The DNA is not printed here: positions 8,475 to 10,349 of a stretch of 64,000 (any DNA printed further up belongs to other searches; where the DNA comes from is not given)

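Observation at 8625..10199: Standalone double-domain SagB-type dehydrogenase at the end of the suf Fe-S operon, without YcaO/cyclodehydratase partners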

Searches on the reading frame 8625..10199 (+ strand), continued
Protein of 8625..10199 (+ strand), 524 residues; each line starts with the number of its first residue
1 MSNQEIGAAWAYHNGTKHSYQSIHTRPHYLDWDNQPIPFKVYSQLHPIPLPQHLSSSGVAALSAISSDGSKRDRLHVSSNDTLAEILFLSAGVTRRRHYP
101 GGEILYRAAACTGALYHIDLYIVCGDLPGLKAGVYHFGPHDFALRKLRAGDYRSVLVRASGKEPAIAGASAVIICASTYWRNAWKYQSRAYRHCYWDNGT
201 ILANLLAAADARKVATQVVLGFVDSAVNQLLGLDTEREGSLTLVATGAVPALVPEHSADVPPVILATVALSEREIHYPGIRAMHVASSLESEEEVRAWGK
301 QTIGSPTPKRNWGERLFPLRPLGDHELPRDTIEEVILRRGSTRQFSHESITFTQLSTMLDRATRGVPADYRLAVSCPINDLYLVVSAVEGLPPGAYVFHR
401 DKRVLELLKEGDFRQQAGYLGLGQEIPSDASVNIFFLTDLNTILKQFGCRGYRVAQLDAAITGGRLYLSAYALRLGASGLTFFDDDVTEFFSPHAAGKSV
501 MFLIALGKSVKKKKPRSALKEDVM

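Call 71: find_homologous_proteins(query=A3, max_evalue=1e-20)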
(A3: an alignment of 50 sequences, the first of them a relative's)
Query A3 (50 sequences) (528 aa, profile of the alignment): 6751 proteins with E <= 1e-20 among 8000 candidates; the best 120 are listed.
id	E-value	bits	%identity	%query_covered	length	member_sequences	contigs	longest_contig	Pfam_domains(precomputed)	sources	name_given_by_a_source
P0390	4.8e-204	697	44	94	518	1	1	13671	PF00881.30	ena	-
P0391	1.0e-202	693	46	94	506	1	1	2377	PF00881.30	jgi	jgi:SagB-type dehydrogenase family enzyme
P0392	1.1e-201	689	44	96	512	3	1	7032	PF00881.30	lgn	-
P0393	2.7e-201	688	44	96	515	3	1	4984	PF00881.30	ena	-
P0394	3.1e-201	688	45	94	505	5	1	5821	PF00881.30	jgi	jgi:SagB-type dehydrogenase family enzyme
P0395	3.6e-201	688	45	97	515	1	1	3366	PF00881.30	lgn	-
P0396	5.5e-201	687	45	97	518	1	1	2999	PF00881.30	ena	-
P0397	7.0e-201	687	44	96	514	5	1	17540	PF00881.30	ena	-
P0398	1.0e-200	686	43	96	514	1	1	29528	PF00881.30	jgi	jgi:SagB-type dehydrogenase family enzyme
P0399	1.1e-200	686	46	94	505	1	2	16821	PF00881.30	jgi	jgi:SagB-type dehydrogenase family enzyme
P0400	1.4e-200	686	43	96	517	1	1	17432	PF00881.30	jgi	jgi:SagB-type dehydrogenase family enzyme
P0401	4.4e-200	684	44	96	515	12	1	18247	PF00881.30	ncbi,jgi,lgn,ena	-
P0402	5.4e-200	684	43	96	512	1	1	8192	PF00881.30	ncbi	-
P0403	5.8e-200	684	45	94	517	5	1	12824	PF00881.30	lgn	-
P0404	5.8e-200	684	44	94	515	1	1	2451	PF00881.30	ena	-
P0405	6.2e-200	683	43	97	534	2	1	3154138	PF00881.30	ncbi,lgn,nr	ncbi:MAG: SagB/ThcOx family dehydrogenase [Armatimonadota bacterium]|nr:SagB/ThcOx family dehydrogen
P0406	6.2e-200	683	46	95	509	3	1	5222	PF00881.30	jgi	jgi:SagB-type dehydrogenase family enzyme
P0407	7.5e-200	683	45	96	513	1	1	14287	PF00881.30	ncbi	ncbi:MAG: SagB/ThcOx family dehydrogenase [Terriglobales bacterium]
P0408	8.3e-200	683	-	-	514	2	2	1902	PF00881.30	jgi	jgi:SagB-type dehydrogenase family enzyme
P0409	8.9e-200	683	44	96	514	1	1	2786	PF00881.30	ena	-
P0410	9.2e-200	683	44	97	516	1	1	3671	PF00881.30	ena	-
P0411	9.2e-200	683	45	96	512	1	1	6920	PF00881.30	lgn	-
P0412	9.5e-200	683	44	94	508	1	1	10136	PF00881.30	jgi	jgi:SagB-type dehydrogenase family enzyme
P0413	1.2e-199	682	43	96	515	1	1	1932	PF00881.30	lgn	-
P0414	1.3e-199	682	44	96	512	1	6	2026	PF00881.30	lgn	-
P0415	1.3e-199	682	49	97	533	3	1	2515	PF00881.30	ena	-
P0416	1.7e-199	682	43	96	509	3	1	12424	PF00881.30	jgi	jgi:SagB-type dehydrogenase family enzyme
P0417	2.4e-199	682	42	96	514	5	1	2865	PF00881.30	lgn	-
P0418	2.6e-199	681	44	96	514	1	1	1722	PF00881.30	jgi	jgi:SagB-type dehydrogenase family enzyme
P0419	2.8e-199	681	45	96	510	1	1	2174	PF00881.30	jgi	-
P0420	2.9e-199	681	44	96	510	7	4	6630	PF00881.30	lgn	-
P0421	4.2e-199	681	42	96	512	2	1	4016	PF00881.30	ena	-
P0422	4.7e-199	681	41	96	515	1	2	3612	PF00881.30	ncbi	-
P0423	4.8e-199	681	42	96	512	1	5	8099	PF00881.30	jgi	jgi:SagB-type dehydrogenase family enzyme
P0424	5.2e-199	680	43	96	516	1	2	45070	PF00881.30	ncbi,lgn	-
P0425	5.6e-199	680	42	96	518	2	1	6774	PF00881.30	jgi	jgi:SagB-type dehydrogenase family enzyme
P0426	6.0e-199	680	45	94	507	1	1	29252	PF00881.30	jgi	jgi:SagB-type dehydrogenase family enzyme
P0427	6.2e-199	680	44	93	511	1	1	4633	PF00881.30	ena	-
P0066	6.9e-199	680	-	-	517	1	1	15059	PF00881.30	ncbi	-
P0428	7.1e-199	680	43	96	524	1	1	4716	PF00881.30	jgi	jgi:SagB-type dehydrogenase family enzyme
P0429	7.3e-199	680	-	-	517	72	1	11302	PF00881.30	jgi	-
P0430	7.8e-199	680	43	96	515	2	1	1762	PF00881.30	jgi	-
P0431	7.8e-199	680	-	-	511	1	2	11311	PF00881.30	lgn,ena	-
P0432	7.9e-199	680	42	95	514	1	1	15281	PF00881.30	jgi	jgi:SagB-type dehydrogenase family enzyme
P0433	8.8e-199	680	42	96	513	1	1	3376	PF00881.30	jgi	jgi:SagB-type dehydrogenase family enzyme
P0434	8.9e-199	680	43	96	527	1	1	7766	PF00881.30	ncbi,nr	ncbi:MAG: SagB family peptide dehydrogenase [Chloroflexi bacterium]|nr:SagB family peptide dehydroge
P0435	1.0e-198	679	45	95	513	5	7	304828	PF00881.30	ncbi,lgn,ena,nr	ncbi:MAG TPA: SagB/ThcOx family dehydrogenase [Chloroflexota bacterium]|nr:SagB/ThcOx family dehydro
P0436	1.3e-198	679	45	95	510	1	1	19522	PF00881.30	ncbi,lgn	-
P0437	1.3e-198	679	44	96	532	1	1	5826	PF00881.30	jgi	jgi:SagB-type dehydrogenase family enzyme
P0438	1.3e-198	679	43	95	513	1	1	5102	PF00881.30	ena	-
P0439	1.4e-198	679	43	96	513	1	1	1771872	PF00881.30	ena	-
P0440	1.6e-198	679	43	96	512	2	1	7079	PF00881.30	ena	-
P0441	1.7e-198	679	44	94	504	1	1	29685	PF00881.30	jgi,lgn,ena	-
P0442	2.2e-198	678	45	96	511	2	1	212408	PF00881.30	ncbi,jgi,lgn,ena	-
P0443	2.5e-198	678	45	94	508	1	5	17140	PF00881.30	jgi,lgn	jgi:SagB-type dehydrogenase family enzyme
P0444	2.5e-198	678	42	97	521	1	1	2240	PF00881.30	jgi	jgi:SagB-type dehydrogenase family enzyme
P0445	3.0e-198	678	45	96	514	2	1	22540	PF00881.30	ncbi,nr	ncbi:MAG TPA: SagB/ThcOx family dehydrogenase [Candidatus Methylomirabilis sp.]|nr:SagB/ThcOx family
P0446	3.0e-198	678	43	96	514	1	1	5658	PF00881.30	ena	-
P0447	3.3e-198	678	43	96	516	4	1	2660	PF00881.30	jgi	-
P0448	3.4e-198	678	-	-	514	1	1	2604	PF00881.30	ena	-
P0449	3.8e-198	678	45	95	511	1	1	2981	PF00881.30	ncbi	ncbi:MAG: SagB/ThcOx family dehydrogenase [Terriglobales bacterium]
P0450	4.2e-198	677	43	96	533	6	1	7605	PF00881.30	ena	-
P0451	5.1e-198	677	44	96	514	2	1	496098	PF00881.30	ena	-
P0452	5.3e-198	677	43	96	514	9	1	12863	PF00881.30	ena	-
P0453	5.5e-198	677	46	94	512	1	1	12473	PF00881.30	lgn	-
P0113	5.5e-198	677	43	96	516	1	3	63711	PF00881.30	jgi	jgi:SagB-type dehydrogenase family enzyme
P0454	5.6e-198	677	-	-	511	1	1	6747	PF00881.30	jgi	jgi:SagB-type dehydrogenase family enzyme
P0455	5.8e-198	677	44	95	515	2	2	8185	PF00881.30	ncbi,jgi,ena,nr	ncbi:MAG: hypothetical protein A3H27_11640 [Acidobacteria bacterium RIFCSPLOWO2_02_FULL_59_13]|nr:MA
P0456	6.0e-198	677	41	96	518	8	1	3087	PF00881.30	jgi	jgi:SagB-type dehydrogenase family enzyme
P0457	6.3e-198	677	44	96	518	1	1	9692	PF00881.30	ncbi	ncbi:MAG: SagB/ThcOx family dehydrogenase [Candidatus Binatia bacterium]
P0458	6.3e-198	677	42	96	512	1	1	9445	PF00881.30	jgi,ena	-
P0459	7.8e-198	677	44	96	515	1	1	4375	PF00881.30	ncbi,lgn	-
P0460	7.8e-198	677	42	94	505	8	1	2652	PF00881.30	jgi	-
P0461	7.9e-198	677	43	96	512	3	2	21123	PF00881.30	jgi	jgi:SagB-type dehydrogenase family enzyme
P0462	9.2e-198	676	42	96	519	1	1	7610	PF00881.30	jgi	jgi:SagB-type dehydrogenase family enzyme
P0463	1.1e-197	676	43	95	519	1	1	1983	PF00881.30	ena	-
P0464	1.3e-197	676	46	95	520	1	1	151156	PF00881.30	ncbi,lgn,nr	ncbi:MAG TPA: SagB/ThcOx family dehydrogenase [Terriglobales bacterium]|nr:SagB/ThcOx family dehydro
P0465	1.4e-197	676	44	95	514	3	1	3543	PF00881.30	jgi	jgi:SagB-type dehydrogenase family enzyme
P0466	1.4e-197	676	44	96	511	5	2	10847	PF00881.30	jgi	-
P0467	1.5e-197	676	44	94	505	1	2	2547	PF00881.30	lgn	-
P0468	1.5e-197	676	44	96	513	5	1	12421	PF00881.30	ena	-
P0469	1.5e-197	676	45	96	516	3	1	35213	PF00881.30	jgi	jgi:SagB-type dehydrogenase family enzyme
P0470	1.6e-197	676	45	96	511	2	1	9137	PF00881.30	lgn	-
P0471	1.9e-197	675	46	95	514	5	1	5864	PF00881.30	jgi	-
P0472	2.0e-197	675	44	96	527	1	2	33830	PF00881.30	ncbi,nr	ncbi:MAG: SagB/ThcOx family dehydrogenase [Acidobacteria bacterium]|nr:SagB/ThcOx family dehydrogena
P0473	2.4e-197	675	45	95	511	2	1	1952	PF00881.30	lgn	-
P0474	2.4e-197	675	42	96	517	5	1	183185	PF00881.30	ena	-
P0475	2.5e-197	675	43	96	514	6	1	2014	PF00881.30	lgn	-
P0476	2.6e-197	675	44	96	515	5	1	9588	PF00881.30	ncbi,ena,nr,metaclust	ncbi:MAG: hypothetical protein A3J28_12835 [Acidobacteria bacterium RIFCSPLOWO2_12_FULL_60_22]|nr:MA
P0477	2.9e-197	675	44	96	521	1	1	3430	PF00881.30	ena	-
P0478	3.0e-197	675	42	96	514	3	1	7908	PF00881.30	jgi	jgi:SagB-type dehydrogenase family enzyme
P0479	3.1e-197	675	42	96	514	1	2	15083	PF00881.30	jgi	jgi:SagB-type dehydrogenase family enzyme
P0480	3.2e-197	675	44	94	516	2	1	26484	PF00881.30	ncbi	-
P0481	3.5e-197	674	45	96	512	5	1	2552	PF00881.30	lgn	-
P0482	3.7e-197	674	45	95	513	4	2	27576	PF00881.30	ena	-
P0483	3.7e-197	674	43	94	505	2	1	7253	PF00881.30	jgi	jgi:SagB-type dehydrogenase family enzyme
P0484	3.8e-197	674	44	96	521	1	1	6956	PF00881.30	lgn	-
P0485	4.1e-197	674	43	95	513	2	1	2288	PF00881.30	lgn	-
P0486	4.6e-197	674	44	95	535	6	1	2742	PF00881.30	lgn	-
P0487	4.8e-197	674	43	95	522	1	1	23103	PF00881.30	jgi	jgi:SagB-type dehydrogenase family enzyme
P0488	5.0e-197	674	42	96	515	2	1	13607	PF00881.30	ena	-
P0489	6.4e-197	674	41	95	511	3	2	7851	PF00881.30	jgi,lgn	jgi:SagB-type dehydrogenase family enzyme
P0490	7.0e-197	673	44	95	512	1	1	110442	PF00881.30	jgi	jgi:SagB-type dehydrogenase family enzyme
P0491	7.7e-197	673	42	96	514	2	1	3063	PF00881.30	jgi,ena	jgi:SagB-type dehydrogenase family enzyme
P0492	8.6e-197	673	-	-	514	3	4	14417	PF00881.30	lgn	-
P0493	8.8e-197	673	43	94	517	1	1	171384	PF00881.30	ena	-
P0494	9.8e-197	673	43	96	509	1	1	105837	PF00881.30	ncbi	ncbi:MAG: SagB/ThcOx family dehydrogenase [Candidatus Acidiferrales bacterium]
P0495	9.9e-197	673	43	96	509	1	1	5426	PF00881.30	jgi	jgi:SagB-type dehydrogenase family enzyme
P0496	1.0e-196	673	44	96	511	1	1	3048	PF00881.30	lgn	-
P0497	1.0e-196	673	42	95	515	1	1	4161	PF00881.30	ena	-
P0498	1.0e-196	673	42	96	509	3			PF00881.30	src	-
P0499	1.0e-196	673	44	96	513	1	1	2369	PF00881.30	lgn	-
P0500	1.1e-196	673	43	96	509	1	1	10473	PF00881.30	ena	-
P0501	1.1e-196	673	44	96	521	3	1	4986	PF00881.30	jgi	-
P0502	1.2e-196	673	44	96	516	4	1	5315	PF00881.30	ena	-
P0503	1.2e-196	673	42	96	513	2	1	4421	PF00881.30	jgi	-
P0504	1.4e-196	672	44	96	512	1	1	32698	PF00881.30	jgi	jgi:SagB-type dehydrogenase family enzyme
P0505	1.6e-196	672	45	95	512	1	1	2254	PF00881.30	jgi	jgi:SagB-type dehydrogenase family enzyme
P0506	1.8e-196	672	44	95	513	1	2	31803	PF00881.30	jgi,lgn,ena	-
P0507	1.9e-196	672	51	99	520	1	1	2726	PF00881.30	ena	-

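Call 72: find_encoding_contigs(protein=P0405, flank=6000, max_places=1)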
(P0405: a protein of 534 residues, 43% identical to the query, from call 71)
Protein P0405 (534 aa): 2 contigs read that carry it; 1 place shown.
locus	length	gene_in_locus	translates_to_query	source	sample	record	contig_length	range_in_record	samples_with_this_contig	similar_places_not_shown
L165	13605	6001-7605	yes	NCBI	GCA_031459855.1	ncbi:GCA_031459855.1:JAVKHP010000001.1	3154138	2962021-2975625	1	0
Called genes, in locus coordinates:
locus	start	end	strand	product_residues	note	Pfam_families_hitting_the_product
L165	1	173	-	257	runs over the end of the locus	PF23441:SDR (weak), PF00106:adh_short, PF08659:KR, PF13561:adh_short_C2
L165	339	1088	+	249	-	PF01643:Acyl-ACP_TE, PF13279:4HBT_2 (faint)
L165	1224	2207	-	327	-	PF04909:Amidohydro_2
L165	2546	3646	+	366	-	PF10851:DUF2652, PF10604:Polyketide_cyc2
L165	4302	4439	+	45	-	-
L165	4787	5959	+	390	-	PF14559:TPR_19 (faint), PF00515:TPR_1 (faint), PF07719:TPR_2 (faint), PF07721:TPR_4 (faint), PF13176:TPR_7 (faint), PF17874:TPR_MalT, PF13424:TPR_12, PF13432:TPR_16 (weak), +4 more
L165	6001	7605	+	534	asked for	PF00881:Nitroreductase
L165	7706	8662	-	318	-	PF00903:Glyoxalase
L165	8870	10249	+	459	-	PF02225:PA (faint), PF04389:Peptidase_M28, PF05343:Peptidase_M42 (weak)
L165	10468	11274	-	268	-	-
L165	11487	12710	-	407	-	PF07690:MFS_1, PF12832:MFS_1_like (faint)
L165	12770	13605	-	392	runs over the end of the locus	PF01546:Peptidase_M20, PF07687:M20_dimer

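Call 73: find_encoding_contigs(protein=P0435, flank=6000, max_places=1)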
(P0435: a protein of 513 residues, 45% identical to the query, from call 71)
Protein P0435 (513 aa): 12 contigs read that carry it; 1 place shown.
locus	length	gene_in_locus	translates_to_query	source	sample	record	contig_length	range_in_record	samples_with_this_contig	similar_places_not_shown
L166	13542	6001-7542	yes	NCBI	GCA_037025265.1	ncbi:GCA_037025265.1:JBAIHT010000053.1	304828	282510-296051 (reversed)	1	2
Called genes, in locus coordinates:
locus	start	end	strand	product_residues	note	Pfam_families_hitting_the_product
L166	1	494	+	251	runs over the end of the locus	-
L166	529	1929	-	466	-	PF05673:DUF815, PF13191:AAA_16 (weak)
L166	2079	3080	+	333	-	PF00478:IMPDH (faint), PF03060:NMO, PF01070:FMN_dh, PF03060:NMO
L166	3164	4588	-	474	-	PF04932:Wzy_C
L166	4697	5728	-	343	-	PF13379:NMT1_2, PF09084:NMT1, PF12974:Phosphonate-bd (weak)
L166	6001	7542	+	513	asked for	PF00881:Nitroreductase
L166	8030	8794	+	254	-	PF02527:GidB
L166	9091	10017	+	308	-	PF09084:NMT1, PF13379:NMT1_2 (weak)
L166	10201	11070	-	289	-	PF00528:BPD_transp_1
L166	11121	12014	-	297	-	PF00005:ABC_tran, PF13304:AAA_21 (faint)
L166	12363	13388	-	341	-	PF01321:Creatinase_N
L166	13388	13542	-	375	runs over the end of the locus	PF01321:Creatinase_N, PF00557:Peptidase_M24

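Call 74: find_encoding_contigs(protein=P0464, flank=6000, max_places=1)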
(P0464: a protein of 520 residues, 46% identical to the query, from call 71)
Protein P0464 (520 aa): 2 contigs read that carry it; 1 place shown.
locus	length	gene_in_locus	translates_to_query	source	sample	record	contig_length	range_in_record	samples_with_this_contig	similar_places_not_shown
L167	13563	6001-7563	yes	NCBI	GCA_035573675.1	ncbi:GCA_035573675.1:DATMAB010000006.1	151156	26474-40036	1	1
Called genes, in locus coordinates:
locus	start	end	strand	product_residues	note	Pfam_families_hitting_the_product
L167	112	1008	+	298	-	-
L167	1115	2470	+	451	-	PF01212:Beta_elim_lyase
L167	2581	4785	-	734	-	PF20256:MoCoBD_2, PF02738:MoCoBD_1, PF20256:MoCoBD_2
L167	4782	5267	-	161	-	PF00111:Fer2, PF13085:Fer2_3 (weak), PF01799:Fer2_2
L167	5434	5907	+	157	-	PF12973:Cupin_7, PF00190:Cupin_1 (weak), PF07883:Cupin_2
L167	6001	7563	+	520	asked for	PF00881:Nitroreductase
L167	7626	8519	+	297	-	PF00990:GGDEF, PF17853:GGDEF_2 (faint)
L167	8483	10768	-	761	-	PF13646:HEAT_2 (weak), PF00326:Peptidase_S9 (faint), PF02230:Abhydrolase_2 (weak)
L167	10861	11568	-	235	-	PF07238:PilZ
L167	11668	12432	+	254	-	PF01790:LGT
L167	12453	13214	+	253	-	-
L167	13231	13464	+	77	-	-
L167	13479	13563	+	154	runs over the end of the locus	-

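Call 75: find_encoding_contigs(protein=P0445, flank=6000, max_places=1)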
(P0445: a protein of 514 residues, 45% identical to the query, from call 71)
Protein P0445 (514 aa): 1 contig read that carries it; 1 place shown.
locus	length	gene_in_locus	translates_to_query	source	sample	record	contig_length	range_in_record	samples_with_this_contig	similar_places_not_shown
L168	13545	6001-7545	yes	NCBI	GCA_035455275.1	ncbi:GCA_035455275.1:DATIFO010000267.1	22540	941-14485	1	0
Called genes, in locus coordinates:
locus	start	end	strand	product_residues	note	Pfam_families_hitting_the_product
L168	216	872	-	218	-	-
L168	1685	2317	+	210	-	PF01810:LysE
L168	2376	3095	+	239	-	PF00106:adh_short, PF01370:Epimerase, PF23441:SDR (faint), PF13561:adh_short_C2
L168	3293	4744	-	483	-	PF01734:Patatin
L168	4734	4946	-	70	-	-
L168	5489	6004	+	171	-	-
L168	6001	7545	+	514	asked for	PF00881:Nitroreductase (weak)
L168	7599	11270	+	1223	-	PF03190:Thioredox_DsbH, PF13098:Thioredoxin_2 (weak), PF13899:Thioredoxin_7, PF00248:Aldo_ket_red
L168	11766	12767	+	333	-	PF13189:Cytidylate_kin2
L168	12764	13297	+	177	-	PF00156:Pribosyltran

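Call 76: find_encoding_contigs(protein=P0439, flank=6000, max_places=1)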
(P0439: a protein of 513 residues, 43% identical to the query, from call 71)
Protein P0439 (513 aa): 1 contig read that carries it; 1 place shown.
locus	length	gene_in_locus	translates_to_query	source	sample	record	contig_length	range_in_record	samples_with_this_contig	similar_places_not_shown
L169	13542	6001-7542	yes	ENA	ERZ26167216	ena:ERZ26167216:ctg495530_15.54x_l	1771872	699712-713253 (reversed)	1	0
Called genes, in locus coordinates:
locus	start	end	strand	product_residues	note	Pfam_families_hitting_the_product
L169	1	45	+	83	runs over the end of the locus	PF02597:ThiS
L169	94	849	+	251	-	PF00106:adh_short, PF08659:KR, PF13561:adh_short_C2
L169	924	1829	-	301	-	PF00892:EamA, PF03151:TPT (faint), PF00892:EamA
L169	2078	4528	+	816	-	PF20437:LonC_helical, PF13654:AAA_32, PF20436:LonB_AAA-LID, PF05362:Lon_C (weak)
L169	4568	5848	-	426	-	PF05977:MFS_3, PF07690:MFS_1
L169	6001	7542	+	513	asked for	PF00881:Nitroreductase (weak)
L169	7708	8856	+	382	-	PF00190:Cupin_1 (faint), PF07883:Cupin_2 (weak)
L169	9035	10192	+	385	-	PF00190:Cupin_1 (faint), PF07883:Cupin_2 (weak)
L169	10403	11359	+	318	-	PF19300:BPD_transp_1_N, PF00528:BPD_transp_1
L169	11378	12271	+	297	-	PF00528:BPD_transp_1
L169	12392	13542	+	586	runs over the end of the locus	PF00496:SBP_bac_5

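Call 77: find_encoding_contigs(protein=P0451, flank=6000, max_places=1)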
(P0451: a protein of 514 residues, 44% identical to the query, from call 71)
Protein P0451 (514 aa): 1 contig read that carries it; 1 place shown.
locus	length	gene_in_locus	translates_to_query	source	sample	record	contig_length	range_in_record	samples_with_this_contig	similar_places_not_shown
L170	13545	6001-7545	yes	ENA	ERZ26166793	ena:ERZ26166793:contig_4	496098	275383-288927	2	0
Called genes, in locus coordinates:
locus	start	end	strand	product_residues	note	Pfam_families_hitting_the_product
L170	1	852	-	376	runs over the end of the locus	PF04909:Amidohydro_2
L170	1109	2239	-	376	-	PF04909:Amidohydro_2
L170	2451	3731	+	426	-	PF05977:MFS_3, PF07690:MFS_1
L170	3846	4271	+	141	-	PF07883:Cupin_2, PF02311:AraC_binding (weak)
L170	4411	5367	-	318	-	PF00296:Bac_luciferase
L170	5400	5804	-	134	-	PF00903:Glyoxalase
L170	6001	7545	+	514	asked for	PF00881:Nitroreductase (weak)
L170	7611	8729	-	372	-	PF00595:PDZ (weak), PF13180:PDZ_2, PF17820:PDZ_6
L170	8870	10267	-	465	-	PF14841:FliG_M (faint), PF03448:MgtE_N, PF00571:CBS, PF01769:MgtE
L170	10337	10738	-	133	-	PF14464:Prok-JAB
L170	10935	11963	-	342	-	PF03706:LPG_synthase_TM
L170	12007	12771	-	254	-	PF02527:GidB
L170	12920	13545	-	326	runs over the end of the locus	PF00296:Bac_luciferase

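Call 78: find_encoding_contigs(protein=P0494, flank=6000, max_places=1)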
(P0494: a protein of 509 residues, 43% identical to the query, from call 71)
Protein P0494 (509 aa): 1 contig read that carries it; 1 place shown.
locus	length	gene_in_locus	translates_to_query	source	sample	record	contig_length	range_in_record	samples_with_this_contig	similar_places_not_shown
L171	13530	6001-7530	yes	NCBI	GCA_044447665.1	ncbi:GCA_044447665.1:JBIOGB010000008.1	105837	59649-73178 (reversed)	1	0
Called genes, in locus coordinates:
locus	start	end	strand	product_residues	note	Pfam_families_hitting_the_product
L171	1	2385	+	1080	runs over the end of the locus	PF00034:Cytochrom_C (faint), PF09699:Paired_CXXCH_1 (faint), PF13442:Cytochrome_CBB3 (faint), PF14522:Cytochrome_C7 (faint), PF22113:Mtrc-MtrF_II-IV_dom (faint)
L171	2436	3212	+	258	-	PF13620:CarboxypepD_reg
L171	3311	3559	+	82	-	-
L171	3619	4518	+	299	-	PF13646:HEAT_2 (faint), PF02985:HEAT (faint)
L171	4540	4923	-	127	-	-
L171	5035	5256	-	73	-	PF13619:KTSC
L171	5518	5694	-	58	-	PF13412:HTH_24 (faint), PF00196:GerE (weak), PF12840:HTH_20 (weak), PF13936:HTH_38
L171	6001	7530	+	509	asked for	PF00881:Nitroreductase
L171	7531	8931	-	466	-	PF02233:PNTB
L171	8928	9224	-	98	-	PF12769:PNTB_4TM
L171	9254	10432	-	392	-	PF05222:AlaDh_PNT_N, PF01262:AlaDh_PNT_C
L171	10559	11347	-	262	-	PF00970:FAD_binding_6, PF00175:NAD_binding_1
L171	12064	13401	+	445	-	PF07992:Pyr_redox_2 (weak), PF13450:NAD_binding_8 (faint)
